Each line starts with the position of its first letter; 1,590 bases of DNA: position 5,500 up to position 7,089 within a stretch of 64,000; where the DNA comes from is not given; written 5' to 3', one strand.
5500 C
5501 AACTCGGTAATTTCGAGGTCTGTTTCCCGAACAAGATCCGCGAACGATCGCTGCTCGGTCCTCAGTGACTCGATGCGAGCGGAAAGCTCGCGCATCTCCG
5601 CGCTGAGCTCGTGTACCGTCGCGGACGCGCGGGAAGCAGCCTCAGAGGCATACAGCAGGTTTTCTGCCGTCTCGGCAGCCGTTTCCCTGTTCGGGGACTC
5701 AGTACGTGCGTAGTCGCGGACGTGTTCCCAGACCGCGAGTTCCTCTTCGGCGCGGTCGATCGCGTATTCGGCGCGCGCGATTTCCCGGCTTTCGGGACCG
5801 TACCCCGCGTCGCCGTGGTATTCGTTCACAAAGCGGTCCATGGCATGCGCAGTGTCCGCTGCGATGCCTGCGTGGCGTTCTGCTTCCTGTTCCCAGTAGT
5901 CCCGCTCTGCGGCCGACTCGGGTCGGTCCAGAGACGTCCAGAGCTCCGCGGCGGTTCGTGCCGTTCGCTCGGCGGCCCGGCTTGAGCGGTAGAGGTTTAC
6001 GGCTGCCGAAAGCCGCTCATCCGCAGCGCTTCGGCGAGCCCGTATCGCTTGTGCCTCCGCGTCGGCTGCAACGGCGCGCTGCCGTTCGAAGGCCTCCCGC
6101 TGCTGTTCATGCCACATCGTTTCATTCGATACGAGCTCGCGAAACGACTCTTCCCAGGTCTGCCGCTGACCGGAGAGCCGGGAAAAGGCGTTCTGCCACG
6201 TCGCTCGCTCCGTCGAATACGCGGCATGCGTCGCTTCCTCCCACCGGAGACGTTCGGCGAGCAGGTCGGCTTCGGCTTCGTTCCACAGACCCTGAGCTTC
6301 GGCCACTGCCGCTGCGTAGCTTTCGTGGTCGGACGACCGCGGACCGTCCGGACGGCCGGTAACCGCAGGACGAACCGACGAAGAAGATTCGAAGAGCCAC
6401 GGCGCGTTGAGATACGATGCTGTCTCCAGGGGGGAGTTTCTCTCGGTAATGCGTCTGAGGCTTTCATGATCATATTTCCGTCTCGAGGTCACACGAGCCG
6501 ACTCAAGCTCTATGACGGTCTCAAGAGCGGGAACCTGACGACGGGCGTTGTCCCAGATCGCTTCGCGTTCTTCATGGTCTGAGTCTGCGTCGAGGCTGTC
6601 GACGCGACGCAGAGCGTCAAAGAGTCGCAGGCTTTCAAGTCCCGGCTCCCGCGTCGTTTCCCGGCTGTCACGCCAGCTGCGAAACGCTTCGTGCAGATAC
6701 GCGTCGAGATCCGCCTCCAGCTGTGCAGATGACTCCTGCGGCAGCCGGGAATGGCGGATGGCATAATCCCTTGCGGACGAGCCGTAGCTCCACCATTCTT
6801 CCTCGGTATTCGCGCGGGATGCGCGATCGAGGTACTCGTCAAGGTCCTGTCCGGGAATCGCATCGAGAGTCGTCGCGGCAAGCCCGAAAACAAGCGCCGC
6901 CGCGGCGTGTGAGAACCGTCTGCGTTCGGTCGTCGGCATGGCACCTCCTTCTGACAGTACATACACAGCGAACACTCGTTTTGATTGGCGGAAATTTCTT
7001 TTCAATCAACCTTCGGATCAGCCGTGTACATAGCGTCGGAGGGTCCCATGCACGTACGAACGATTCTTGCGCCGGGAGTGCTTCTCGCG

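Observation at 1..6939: A giant ORF of at least 2,313 codons that the supplied ORF track does not show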

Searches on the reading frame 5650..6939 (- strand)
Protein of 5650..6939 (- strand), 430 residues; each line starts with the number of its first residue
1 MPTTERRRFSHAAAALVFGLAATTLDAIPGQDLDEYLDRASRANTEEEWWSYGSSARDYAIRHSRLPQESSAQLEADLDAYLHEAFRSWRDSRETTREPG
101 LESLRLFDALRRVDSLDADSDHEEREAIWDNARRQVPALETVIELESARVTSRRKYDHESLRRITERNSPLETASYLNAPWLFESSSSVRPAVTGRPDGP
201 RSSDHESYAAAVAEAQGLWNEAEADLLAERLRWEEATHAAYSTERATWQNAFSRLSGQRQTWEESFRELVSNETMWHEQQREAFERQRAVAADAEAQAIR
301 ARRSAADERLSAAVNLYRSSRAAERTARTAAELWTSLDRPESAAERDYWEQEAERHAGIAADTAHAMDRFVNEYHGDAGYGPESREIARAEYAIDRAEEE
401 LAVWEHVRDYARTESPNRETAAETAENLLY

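Call 99: search_solved_structures(query=A3, max_evalue=5)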
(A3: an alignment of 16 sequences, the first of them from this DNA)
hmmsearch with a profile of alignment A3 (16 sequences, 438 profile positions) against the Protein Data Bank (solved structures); distinct sequences matched with E-value up to 5: 8.
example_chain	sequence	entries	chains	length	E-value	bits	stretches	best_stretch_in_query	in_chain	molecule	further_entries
1o1l_A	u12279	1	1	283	0.11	14.4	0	7-83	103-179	Hemoglobin Alpha chain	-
4cdb_A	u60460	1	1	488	0.26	13.3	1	171-229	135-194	LISTERIOLYSIN O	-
7e59_G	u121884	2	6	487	0.35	12.8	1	170-244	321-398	Guanylate-binding protein 5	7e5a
9e9c_6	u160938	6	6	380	0.55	12.2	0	50-79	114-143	Large ribosomal subunit protein mL38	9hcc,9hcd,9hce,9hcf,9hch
7qh7_6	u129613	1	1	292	0.91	11.5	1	35-79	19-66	39S ribosomal protein L38, mitochondrial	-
4ce4_b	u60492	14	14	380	0.94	11.4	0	50-79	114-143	MRPL38 | MITORIBOSOMAL PROTEIN ML38, MRPL38 | Mitochondrial ribosomal protein L38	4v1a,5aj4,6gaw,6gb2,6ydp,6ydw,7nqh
7x8v_A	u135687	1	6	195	1.1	11.3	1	361-428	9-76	Os01g0156300 protein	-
1o1n_A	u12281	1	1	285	1.7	10.5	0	48-83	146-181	Hemoglobin Alpha chain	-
